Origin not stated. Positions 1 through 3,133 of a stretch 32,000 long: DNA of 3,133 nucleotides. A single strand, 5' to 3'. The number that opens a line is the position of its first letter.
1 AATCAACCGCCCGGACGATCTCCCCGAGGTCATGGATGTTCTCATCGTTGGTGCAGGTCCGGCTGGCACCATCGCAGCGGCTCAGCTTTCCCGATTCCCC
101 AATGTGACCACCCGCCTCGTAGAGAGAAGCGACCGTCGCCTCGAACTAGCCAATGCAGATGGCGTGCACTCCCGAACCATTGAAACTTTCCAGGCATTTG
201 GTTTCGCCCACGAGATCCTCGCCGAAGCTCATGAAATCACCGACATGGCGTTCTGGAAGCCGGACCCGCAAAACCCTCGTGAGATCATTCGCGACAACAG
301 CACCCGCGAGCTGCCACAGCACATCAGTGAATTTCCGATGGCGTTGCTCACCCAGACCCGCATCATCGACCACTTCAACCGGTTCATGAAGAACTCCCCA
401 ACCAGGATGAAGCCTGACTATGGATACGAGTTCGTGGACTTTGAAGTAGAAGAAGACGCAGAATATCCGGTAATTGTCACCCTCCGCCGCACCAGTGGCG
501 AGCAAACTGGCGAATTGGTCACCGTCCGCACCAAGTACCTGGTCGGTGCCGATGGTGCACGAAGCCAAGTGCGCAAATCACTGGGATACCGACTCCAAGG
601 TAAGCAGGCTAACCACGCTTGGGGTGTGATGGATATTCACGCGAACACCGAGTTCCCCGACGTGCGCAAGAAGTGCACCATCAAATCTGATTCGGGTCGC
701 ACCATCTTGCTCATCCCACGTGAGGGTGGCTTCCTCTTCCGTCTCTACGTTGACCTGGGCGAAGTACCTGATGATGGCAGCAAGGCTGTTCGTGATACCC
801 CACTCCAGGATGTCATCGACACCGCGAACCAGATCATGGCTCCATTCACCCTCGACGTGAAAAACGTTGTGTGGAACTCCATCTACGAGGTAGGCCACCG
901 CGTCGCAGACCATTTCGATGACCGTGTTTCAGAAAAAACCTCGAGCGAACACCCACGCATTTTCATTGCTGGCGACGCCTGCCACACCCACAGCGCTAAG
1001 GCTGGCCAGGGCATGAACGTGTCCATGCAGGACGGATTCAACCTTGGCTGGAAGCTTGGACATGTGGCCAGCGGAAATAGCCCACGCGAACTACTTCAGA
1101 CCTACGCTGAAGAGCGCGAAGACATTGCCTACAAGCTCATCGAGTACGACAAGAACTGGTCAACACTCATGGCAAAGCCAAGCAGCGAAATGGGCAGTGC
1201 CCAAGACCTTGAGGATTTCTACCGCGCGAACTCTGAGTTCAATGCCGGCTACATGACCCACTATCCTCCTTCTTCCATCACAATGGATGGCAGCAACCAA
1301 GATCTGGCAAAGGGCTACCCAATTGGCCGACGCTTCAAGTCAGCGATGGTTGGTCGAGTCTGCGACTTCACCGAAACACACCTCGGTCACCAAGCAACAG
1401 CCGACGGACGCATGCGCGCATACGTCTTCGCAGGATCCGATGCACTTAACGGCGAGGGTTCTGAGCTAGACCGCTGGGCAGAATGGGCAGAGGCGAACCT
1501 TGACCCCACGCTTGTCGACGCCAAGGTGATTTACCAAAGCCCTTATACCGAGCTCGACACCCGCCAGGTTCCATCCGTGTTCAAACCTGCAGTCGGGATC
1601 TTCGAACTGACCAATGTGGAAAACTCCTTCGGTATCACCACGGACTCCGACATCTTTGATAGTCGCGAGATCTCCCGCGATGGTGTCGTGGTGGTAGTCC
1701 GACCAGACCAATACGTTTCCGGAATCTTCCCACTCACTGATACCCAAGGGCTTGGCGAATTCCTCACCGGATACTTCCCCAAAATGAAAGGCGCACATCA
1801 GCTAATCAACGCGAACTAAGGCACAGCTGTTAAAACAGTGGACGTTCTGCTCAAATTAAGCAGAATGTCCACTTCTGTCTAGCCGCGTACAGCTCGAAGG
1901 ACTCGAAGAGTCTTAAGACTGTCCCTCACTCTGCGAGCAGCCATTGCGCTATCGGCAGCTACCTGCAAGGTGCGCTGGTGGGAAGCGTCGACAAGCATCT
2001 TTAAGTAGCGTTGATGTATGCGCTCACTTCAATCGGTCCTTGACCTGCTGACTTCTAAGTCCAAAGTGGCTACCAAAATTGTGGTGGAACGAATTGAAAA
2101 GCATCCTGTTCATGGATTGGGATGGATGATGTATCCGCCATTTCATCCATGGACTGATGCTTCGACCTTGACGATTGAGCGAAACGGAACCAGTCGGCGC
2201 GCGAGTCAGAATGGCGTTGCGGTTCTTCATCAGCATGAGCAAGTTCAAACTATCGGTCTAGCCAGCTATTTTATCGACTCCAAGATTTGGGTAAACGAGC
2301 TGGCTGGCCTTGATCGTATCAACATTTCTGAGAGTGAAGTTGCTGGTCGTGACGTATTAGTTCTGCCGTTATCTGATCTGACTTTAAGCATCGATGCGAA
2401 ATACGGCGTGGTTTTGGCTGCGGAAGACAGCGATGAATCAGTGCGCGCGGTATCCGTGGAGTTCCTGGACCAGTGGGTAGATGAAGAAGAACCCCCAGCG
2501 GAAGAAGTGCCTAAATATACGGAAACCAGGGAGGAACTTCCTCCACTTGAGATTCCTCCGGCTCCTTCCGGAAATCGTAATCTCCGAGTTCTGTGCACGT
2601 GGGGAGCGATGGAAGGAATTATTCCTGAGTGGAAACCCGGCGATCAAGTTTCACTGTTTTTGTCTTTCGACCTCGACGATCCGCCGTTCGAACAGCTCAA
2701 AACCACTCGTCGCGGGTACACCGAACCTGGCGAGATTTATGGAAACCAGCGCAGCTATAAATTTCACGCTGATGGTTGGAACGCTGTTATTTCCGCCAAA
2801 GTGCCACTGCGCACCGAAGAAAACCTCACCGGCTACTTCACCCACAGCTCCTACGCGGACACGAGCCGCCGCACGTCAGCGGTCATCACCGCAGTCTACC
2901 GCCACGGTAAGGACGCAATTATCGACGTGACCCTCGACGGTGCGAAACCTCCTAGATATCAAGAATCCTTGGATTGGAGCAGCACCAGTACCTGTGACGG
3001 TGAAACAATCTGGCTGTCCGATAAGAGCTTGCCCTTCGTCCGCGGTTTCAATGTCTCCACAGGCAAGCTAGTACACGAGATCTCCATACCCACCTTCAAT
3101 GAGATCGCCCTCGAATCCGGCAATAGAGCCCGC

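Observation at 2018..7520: Three tandem, collinear paralogs (572/647/574 aa) of no family I can recognise: the best candidate for an undescribed system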

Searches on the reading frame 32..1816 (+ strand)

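Call 44: search_protein_families(library=pfam, proteins=[window:32-1816:+], max_evalue=0.01)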
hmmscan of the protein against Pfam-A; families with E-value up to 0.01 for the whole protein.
window:32-1816:+ (595 aa): 6 families
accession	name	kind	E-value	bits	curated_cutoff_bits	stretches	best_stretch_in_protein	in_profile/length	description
PF01494.25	FAD_binding_3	-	2.7e-60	204.9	22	1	2-371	3-347/349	FAD binding domain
PF07976.19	Phe_hydrox_dim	-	1.5e-31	110.3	24.9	1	409-582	1-193/197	Phenol hydroxylase, C-terminal dimerisation domain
PF07992.20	Pyr_redox_2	-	0.0001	22.2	26.1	1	1-53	1-49/291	Pyridine nucleotide-disulphide oxidoreductase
PF01946.23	Thi4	-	0.0023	17.6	26.2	1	1-33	18-50/235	Thi4 family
PF13450.12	NAD_binding_8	-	0.0061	17.2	21.9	0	5-35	1-30/68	NAD(P)-binding Rossmann-like domain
PF00890.30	FAD_binding_2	-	0.0069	16.1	20.4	0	2-44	1-43/414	FAD binding domain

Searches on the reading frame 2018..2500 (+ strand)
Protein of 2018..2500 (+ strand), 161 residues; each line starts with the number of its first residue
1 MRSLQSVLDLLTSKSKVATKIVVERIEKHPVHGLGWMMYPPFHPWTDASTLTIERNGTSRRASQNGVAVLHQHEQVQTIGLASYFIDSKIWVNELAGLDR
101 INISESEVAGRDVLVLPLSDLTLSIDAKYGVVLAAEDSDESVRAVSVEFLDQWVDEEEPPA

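Call 85: search_protein_families(library=pfam, proteins=[window:2018-2500:+], max_evalue=10)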
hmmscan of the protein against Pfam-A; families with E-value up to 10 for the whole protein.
window:2018-2500:+ (161 aa): 0 families

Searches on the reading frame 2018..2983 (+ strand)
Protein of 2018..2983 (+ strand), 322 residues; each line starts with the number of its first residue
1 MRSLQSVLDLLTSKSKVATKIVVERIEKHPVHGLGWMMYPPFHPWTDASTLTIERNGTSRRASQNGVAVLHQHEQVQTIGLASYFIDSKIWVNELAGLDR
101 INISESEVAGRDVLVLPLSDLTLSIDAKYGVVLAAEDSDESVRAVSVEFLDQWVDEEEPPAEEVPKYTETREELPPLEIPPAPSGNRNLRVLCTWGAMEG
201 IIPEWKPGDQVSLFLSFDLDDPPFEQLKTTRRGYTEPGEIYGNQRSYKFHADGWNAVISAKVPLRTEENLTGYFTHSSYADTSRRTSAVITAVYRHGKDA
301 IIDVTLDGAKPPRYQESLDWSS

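Call 67: predict_structure(alignment_id=A4)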
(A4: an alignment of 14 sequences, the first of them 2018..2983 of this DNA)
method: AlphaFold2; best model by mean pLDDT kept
length: 322 residues; sequences in the alignment: 14
mean_pLDDT: 75.4   pTM: 0.47
mean pLDDT of the five models: 75.4, 74.8, 74.8, 73.1, 72.5
residues with pLDDT >= 90: 72; 70-90: 143; 50-70: 73; < 50: 34
segments of 3 or more residues with pLDDT < 50: 31-40, 159-171, 315-322
pLDDT, mean of each block of 10 residues (from residue 1): 61 72 79 38 63 82 74 59 77 69 89 87 87 86 91 64 39 66 89 77 87 89 89 81 76 87 85 80 75 87 91 50 33
secondary structure, 60 per line:
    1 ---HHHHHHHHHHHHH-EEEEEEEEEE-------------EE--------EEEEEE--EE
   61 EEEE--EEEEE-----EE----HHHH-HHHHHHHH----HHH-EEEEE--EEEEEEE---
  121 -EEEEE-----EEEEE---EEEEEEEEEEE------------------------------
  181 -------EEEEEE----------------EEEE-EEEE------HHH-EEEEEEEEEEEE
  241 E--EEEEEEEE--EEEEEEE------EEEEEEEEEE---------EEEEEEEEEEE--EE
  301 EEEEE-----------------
elements in order: H4-16 E18-27 E51-56 E59-64 E67-71 H83-86 H88-95 E104-108 E111-117 E122-126 E132-136 E140-150 E188-193 E210-213 E215-218 E229-241 E244-251 E254-260 E267-276 E286-296 E299-305

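Call 70: fold_search(model_id=the predicted structure, library=pdb)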
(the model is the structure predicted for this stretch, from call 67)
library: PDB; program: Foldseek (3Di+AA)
matches with E <= 10: 882; with E <= 0.001: 8
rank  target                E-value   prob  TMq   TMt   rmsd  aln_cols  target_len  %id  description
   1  2p4b_A                1.2e-07  1.00  0.29  0.32  17.4       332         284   12  Crystal structure of E.coli RseB (released 2007-05-22)
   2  2v42_B                4.6e-07  1.00  0.30  0.34  16.5       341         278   11  Crystal structure of RseB: a sensor for periplasmic stress response in E. coli (released 2007-08-28)
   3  3m4w_C                4.8e-07  1.00  0.29  0.33  16.4       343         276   11  Structural basis for the negative regulation of bacterial stress response by RseB (released 2010-05-05)
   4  2v42_A                9.2e-07  1.00  0.31  0.34  16.3       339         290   13  Crystal structure of RseB: a sensor for periplasmic stress response in E. coli (released 2007-08-28)
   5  2v43_A                2.3e-06  1.00  0.28  0.33  16.9       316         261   10  Crystal structure of RseB: a sensor for periplasmic stress response in E. coli (released 2007-08-28)
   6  2p4b_C                2.6e-06  1.00  0.28  0.33  17.1       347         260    8  Crystal structure of E.coli RseB (released 2007-05-22)
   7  6jau_A                4.4e-06  1.00  0.24  0.27  20.1       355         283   12  The complex structure of Pseudomonas aeruginosa MucA/MucB. (released 2020-01-29)
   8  2p4b_B                9.4e-06  1.00  0.28  0.33  15.1       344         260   12  Crystal structure of E.coli RseB (released 2007-05-22)
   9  2zf4_E                2.3e-03  1.00  0.23  0.38   7.9       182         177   13  Crystal Structure of VioE complexed with phenylpyruvic acid (released 2008-01-01)
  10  2zf3_C                3.6e-03  0.98  0.20  0.33  13.2       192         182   10  Crystal Structure of VioE (released 2008-01-01)
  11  8pay_A                6.8e-03  0.08  0.09  0.08  21.9       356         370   10  Structure of the E.coli DNA polymerase sliding clamp with a covalently bound peptide 2. (released 2024-03-13)
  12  7z6w                  8.0e-03  0.72  0.17  0.26  11.8       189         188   12  Complex of E. coli LolA and lipoprotein (released 2022-09-07)
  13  2wsu_A                1.0e-02  0.15  0.13  0.14  19.7       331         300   11  Galectin domain of porcine adenovirus type 4 NADC-1 isolate fibre (released 2010-08-11)
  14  7azl_C                1.1e-02  0.06  0.09  0.08  22.1       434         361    9  DNA polymerase sliding clamp from Escherichia coli with peptide 38 bound (released 2021-12-01)
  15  8pat_A                1.2e-02  0.06  0.09  0.08  21.2       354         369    9  Structure of the E.coli DNA polymerase sliding clamp with a covalently bound peptide 3. (released 2024-03-13)
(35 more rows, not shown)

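Call 84: search_solved_structures(query=A4, max_evalue=10, show_alignments=2)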
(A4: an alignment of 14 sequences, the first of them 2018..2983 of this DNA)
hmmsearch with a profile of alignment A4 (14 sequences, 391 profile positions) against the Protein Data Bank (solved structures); distinct sequences matched with E-value up to 10: 0.
